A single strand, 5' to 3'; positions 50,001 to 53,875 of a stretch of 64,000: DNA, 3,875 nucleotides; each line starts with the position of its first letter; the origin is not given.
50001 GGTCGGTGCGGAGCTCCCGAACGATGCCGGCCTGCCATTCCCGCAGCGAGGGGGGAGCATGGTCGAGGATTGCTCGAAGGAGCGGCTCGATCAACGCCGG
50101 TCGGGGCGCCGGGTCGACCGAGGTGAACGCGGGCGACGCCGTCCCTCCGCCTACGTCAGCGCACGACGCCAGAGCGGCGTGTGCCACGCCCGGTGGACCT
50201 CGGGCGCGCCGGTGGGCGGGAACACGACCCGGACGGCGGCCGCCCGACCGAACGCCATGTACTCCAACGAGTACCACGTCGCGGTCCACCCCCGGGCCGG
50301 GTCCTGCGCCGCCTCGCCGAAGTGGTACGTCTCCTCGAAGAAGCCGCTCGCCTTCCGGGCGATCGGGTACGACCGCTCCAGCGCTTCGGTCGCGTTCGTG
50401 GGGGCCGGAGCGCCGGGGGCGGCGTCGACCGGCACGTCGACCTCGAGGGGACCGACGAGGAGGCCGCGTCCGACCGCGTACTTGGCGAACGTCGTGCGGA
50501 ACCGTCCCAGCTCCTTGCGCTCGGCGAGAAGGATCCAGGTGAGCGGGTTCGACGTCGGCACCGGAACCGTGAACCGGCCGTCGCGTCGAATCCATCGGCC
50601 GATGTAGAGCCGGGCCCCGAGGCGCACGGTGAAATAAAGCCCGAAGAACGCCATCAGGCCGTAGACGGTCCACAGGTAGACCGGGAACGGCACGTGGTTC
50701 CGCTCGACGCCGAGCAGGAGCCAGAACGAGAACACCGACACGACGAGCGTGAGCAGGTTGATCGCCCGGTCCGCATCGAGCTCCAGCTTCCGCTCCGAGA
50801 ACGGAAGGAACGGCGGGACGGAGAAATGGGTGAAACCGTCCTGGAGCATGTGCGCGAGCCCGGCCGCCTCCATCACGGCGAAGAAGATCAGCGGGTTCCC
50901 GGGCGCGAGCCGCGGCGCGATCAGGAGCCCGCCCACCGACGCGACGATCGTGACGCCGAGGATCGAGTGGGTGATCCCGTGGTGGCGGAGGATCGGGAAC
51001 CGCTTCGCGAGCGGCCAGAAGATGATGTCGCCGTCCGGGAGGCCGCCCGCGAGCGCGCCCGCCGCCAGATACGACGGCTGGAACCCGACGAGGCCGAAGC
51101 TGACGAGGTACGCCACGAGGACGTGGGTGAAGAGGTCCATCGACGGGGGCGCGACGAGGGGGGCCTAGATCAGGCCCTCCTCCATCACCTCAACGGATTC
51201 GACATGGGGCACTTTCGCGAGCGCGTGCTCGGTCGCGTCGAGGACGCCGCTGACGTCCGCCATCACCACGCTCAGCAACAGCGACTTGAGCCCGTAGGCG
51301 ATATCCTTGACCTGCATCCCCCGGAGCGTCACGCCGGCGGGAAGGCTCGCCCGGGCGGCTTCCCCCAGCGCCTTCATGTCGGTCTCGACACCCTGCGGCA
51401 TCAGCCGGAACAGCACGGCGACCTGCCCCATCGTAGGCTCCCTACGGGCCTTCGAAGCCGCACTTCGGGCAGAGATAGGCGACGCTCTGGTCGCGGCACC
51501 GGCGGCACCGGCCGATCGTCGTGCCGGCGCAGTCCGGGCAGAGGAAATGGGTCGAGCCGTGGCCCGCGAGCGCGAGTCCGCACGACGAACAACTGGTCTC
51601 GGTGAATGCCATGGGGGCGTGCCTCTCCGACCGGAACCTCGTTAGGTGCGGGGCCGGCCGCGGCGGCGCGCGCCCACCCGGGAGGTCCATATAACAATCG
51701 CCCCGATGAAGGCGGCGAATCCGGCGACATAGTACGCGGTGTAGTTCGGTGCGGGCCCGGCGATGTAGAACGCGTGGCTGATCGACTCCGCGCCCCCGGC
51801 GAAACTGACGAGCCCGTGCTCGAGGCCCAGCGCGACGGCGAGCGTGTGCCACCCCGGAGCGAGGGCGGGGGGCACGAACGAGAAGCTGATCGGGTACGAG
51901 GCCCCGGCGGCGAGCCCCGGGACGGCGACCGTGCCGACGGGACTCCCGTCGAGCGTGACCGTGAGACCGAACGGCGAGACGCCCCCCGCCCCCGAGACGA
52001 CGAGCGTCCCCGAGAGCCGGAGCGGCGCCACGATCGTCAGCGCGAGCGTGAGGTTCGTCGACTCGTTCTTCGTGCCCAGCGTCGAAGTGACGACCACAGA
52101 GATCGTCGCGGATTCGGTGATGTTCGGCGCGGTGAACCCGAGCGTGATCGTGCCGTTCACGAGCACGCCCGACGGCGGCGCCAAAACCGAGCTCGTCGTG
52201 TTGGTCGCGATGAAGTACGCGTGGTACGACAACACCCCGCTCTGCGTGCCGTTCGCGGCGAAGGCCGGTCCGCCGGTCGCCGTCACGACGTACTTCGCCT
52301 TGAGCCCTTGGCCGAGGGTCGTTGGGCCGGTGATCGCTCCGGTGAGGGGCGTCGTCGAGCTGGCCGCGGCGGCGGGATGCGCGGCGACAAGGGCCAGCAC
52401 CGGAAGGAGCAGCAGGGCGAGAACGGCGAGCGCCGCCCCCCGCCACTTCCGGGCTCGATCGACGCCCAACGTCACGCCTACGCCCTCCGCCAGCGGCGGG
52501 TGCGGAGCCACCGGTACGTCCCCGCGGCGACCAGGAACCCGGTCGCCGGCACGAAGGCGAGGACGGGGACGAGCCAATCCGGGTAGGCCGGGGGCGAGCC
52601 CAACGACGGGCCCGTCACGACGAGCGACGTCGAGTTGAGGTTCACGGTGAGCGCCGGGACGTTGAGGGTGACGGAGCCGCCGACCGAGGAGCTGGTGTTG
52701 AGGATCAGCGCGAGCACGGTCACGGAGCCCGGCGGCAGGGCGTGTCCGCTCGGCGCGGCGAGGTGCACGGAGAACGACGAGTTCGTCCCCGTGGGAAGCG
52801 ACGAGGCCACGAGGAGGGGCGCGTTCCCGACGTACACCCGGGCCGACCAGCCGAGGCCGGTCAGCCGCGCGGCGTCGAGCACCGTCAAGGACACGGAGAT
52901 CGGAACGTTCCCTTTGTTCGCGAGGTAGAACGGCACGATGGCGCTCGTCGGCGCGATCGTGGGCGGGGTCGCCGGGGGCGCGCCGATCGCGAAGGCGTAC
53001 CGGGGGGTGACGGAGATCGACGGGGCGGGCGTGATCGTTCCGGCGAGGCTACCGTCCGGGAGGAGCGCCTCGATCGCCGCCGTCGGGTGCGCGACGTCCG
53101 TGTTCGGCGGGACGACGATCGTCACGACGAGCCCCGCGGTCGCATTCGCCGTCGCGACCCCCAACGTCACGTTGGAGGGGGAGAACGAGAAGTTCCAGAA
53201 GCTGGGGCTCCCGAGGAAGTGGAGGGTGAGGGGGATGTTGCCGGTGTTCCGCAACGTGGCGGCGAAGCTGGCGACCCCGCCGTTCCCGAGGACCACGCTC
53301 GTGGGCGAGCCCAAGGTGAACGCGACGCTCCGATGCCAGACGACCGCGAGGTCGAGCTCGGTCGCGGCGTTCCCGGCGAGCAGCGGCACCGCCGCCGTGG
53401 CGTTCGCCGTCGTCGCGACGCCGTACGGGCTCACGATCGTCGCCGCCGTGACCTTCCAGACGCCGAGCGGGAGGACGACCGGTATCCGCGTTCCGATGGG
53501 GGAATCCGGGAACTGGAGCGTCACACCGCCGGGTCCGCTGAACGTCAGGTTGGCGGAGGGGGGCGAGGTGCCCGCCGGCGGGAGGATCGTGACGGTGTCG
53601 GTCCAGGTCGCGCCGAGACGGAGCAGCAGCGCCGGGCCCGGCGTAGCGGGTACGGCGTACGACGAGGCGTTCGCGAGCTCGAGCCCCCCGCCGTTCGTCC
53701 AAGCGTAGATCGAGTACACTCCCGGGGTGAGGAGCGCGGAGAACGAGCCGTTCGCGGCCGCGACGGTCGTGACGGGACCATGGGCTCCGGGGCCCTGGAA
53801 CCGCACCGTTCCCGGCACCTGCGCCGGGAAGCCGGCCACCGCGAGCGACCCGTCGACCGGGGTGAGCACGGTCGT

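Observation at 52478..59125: Giant (2,215 aa) AglB: STT3 catalytic core fused to about 1,300 aa of beta-sandwich repeats plus a second, C-terminal membrane anchor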

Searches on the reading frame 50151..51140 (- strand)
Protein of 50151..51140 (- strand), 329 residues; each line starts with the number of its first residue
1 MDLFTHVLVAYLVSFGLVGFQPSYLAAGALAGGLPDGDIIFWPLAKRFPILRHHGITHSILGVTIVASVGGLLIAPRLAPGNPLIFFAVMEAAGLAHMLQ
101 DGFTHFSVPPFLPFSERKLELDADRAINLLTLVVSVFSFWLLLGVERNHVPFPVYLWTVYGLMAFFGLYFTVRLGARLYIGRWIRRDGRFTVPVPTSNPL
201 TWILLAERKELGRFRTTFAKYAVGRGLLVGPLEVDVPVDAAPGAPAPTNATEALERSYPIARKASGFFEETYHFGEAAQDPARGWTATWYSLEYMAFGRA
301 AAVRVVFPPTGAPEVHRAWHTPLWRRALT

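Call 13: search_protein_families(library=pfam, proteins=[window:50151-51140:-], max_evalue=0.01)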
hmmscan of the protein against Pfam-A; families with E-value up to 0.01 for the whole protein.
window:50151-51140:- (329 aa): 1 family
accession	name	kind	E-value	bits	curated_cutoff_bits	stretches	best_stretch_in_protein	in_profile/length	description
PF04307.19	YdjM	-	6.4e-18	65.3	29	1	1-163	1-155/176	YdjM inner membrane protein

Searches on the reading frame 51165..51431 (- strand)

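Call 13: search_protein_families(library=pfam, proteins=[window:51165-51431:-], max_evalue=0.01)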
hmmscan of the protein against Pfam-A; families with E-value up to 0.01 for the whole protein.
window:51165-51431:- (88 aa): 1 family
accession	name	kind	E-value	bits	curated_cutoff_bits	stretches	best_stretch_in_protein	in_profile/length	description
PF00736.24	EF1_GNE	-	5.5e-16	58.9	20.8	1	6-84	2-84/88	EF-1 guanine nucleotide exchange domain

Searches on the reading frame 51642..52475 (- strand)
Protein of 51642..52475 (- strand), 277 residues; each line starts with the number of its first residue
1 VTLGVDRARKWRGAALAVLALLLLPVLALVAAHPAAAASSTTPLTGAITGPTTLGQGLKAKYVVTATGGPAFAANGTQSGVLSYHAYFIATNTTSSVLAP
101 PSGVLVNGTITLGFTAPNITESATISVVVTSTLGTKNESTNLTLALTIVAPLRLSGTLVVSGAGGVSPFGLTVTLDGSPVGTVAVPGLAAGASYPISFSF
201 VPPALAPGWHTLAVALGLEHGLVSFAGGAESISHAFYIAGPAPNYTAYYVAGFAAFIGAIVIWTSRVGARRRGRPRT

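Call 13: search_protein_families(library=pfam, proteins=[window:51642-52475:-], max_evalue=0.01)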
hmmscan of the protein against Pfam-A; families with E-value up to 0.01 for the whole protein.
window:51642-52475:- (277 aa): 1 family
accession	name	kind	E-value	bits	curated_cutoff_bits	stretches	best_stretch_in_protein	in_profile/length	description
PF07705.17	CARDB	-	2.3e-06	28.2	22.7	1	162-214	31-81/101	CARDB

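Call 88: predict_structure(alignment_id=A4)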
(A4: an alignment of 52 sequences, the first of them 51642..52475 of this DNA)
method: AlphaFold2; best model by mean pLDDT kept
length: 277 residues; sequences in the alignment: 52
mean_pLDDT: 90.9   pTM: 0.71
mean pLDDT of the five models: 90.9, 90.6, 89.4, 88.5, 88.2
residues with pLDDT >= 90: 216; 70-90: 38; 50-70: 19; < 50: 4
segments of 3 or more residues with pLDDT < 50: 1-4
pLDDT, mean of each block of 10 residues (from residue 1): 50 78 75 69 96 96 98 95 98 97 98 97 98 97 97 96 95 96 97 96 91 88 94 95 94 97 90 72
secondary structure, 60 per line:
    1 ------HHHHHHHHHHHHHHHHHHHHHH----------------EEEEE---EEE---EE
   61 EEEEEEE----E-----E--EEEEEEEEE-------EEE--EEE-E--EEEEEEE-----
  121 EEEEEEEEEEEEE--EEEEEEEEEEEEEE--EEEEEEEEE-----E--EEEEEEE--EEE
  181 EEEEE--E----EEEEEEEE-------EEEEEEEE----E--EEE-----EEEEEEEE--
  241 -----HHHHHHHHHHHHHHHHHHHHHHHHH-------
elements in order: H7-28 E45-49 E53-55 E59-67 E81-89 E97-99 E102-104 E109-115 E121-133 E136-149 E152-160 E169-175 E178-185 E193-200 E208-215 E223-225 E231-238 H246-270

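Call 91: fold_search(model_id=the predicted structure, library=pdb)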
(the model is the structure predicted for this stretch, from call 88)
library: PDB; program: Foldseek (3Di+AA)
matches with E <= 10: 1909; with E <= 0.001: 65
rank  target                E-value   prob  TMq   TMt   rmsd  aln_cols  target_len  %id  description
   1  4kkp_B                1.4e-05  1.00  0.27  0.31  14.8       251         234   12  Crystal structure of Vibrio cholerae RbmA (crystal form 2) (released 2013-05-22)
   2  6fwx_A                1.4e-05  1.00  0.22  0.28  17.1       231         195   13  Chimeric titin Z1Z2-Z1Z2 tandem (Z1212) functionalized with a GRGDS exogenous peptide from fibronectin (released 2019-03-27)
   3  4kkq_A                1.9e-05  1.00  0.27  0.32  14.7       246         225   11  Crystal structure of Vibrio cholerae RbmA (crystal form 1) (released 2013-05-22)
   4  4kkp_A                2.0e-05  1.00  0.27  0.31  14.7       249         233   12  Crystal structure of Vibrio cholerae RbmA (crystal form 2) (released 2013-05-22)
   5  7uzs                  2.8e-05  1.00  0.29  0.14  13.2       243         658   13  Protein 4.2 (local refinement from consensus reconstruction of ankyrin complex classes) (released 2022-07-20)
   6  4be6_A                3.0e-05  1.00  0.28  0.34  14.6       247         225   12  V. cholera biofilm scaffolding protein RbmA (released 2013-12-18)
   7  9a3v_A                3.1e-05  1.00  0.30  0.14  13.4       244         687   13  Predicted model of tissue transglutaminase 2 (TG2) in complex with plasma fibronectin type III modules 14 and 15 (FNII (released 2024-02-02)
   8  8csw                  3.1e-05  1.00  0.26  0.13  13.5       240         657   12  Local refinement of protein 4.2 in Class 2 of erythrocyte ankyrin-1 complex (released 2022-07-20)
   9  8cs9_X                3.3e-05  1.00  0.29  0.14  13.5       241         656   12  Composite reconstruction of Class 1 of the erythrocyte ankyrin-1 complex (released 2022-07-20)
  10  4be5_A                3.5e-05  1.00  0.26  0.32  14.9       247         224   11  V. cholera biofilm scaffolding protein RbmA (released 2013-12-18)
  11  4kkr_A                4.5e-05  1.00  0.26  0.31  14.7       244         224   11  Crystal structure of Vibrio cholerae RbmA (crystal form 3) (released 2013-05-22)
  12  4kkq_B                4.8e-05  1.00  0.27  0.33  14.7       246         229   12  Crystal structure of Vibrio cholerae RbmA (crystal form 1) (released 2013-05-22)
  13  8oxw_A                4.8e-05  1.00  0.27  0.13  16.1       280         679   12  Transglutaminase 3 in complex with DH patient-derived Fab DH63-B02 (released 2023-10-18)
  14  6tpl_B                6.2e-05  1.00  0.26  0.35  13.9       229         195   12  D0-D1 domain of Intimin (released 2021-01-13)
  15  8oxv_A                8.0e-05  1.00  0.29  0.14  15.6       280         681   11  Transglutaminase 3 zymogen in complex with DH patient-derived Fab DH63-B02 (released 2023-10-18)
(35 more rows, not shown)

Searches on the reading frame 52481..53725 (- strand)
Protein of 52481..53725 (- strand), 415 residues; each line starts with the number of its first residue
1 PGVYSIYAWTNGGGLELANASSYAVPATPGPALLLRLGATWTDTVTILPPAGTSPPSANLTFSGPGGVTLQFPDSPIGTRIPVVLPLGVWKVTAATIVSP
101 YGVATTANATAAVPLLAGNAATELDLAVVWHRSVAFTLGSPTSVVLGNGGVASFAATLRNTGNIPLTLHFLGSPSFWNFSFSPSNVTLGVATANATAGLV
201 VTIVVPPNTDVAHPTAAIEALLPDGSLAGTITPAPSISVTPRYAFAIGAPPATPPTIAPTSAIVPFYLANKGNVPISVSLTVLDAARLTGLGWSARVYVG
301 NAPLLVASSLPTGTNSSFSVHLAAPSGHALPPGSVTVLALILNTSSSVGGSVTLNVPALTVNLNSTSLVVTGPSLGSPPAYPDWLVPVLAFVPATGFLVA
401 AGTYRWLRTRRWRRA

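Call 61: search_protein_families(library=pfam, proteins=[window:52481-53725:-], max_evalue=1)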
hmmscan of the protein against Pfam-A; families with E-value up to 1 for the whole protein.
window:52481-53725:- (415 aa): 2 families
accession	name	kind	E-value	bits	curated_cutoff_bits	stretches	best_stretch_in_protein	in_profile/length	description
PF22067.2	Cep192_D3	-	0.0092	16.5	27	1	156-191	23-58/99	Cep192 domain 3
PF22544.2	HYDIN_VesB_CFA65-like_Ig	-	0.011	16.4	25.5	1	152-190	21-60/100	HYDIN/CFA65/VesB-like, Ig-like domain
